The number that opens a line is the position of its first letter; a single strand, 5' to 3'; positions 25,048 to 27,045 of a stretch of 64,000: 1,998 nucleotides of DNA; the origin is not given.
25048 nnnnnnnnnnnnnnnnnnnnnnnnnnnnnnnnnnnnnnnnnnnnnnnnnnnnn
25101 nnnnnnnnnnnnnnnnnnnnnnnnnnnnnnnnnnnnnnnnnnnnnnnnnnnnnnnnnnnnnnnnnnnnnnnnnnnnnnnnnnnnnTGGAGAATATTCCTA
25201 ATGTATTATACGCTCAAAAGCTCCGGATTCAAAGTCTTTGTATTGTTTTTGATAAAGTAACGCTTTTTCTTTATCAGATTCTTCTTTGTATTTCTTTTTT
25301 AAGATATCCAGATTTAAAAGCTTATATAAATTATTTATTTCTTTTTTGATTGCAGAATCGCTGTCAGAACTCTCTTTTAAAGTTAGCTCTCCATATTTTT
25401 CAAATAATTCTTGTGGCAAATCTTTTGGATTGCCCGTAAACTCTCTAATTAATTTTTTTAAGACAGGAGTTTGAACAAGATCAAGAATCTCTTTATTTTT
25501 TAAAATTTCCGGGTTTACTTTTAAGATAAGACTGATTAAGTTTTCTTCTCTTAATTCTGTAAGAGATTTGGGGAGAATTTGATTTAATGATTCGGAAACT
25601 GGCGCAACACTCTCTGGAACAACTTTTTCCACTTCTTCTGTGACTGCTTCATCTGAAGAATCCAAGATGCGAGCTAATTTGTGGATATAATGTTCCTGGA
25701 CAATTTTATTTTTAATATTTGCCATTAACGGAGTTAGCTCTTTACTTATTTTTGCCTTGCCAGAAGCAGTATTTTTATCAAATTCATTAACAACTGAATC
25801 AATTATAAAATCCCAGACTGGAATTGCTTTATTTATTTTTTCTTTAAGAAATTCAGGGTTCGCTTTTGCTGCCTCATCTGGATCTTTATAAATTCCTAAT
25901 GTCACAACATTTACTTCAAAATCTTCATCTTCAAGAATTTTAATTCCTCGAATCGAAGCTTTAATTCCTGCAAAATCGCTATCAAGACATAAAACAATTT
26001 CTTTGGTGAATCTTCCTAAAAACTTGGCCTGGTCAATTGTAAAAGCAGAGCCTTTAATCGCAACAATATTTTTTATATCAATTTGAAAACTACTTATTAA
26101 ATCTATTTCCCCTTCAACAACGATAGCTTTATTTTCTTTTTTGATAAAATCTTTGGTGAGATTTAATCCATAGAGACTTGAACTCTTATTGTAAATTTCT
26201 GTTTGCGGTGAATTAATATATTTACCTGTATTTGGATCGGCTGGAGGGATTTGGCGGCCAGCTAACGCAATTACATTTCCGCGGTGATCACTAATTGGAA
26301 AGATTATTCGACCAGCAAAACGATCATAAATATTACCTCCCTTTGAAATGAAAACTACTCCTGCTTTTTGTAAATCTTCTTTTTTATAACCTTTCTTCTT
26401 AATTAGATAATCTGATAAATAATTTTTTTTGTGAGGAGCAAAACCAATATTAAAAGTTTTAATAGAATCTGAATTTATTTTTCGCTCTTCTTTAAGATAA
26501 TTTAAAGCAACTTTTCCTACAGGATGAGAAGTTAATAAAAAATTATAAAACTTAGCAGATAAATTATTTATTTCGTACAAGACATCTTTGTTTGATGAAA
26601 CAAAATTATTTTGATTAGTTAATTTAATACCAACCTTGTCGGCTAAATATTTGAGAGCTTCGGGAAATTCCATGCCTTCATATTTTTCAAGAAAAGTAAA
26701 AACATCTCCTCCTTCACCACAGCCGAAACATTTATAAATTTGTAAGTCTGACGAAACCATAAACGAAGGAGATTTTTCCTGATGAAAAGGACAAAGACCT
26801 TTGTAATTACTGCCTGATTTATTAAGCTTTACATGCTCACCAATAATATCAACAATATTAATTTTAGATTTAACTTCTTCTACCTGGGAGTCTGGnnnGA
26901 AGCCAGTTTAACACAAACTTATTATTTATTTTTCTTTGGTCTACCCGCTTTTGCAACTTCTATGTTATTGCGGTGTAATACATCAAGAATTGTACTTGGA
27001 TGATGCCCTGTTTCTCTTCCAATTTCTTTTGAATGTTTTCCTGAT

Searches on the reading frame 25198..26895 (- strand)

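Call 107: search_protein_families(library=pfam, proteins=[window:25198-26895:-], max_evalue=0.0001)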
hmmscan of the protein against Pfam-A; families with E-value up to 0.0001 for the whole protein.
window:25198-26895:- (565 aa): 6 families
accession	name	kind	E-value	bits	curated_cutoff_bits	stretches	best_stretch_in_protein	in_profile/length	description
PF01807.25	Zn_ribbon_DnaG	-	7.2e-37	125.6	24.9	1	3-95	4-96/98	CHC2 zinc finger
PF08275.17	DNAG_N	-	1.9e-35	122.2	26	1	119-247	4-127/128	DNA primase catalytic core, N-terminal domain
PF13155.12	Toprim_2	-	2.1e-19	70.1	22.1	1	258-342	1-87/88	Toprim-like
PF13662.12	Toprim_4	-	1.6e-14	54.3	25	1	256-331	2-84/85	Toprim domain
PF10410.14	DnaB_bind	-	3e-11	43.8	20.6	1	362-415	2-55/56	DnaB-helicase binding domain of primase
PF01751.28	Toprim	-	2.5e-07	31.2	23.1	1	257-324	2-87/96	Toprim domain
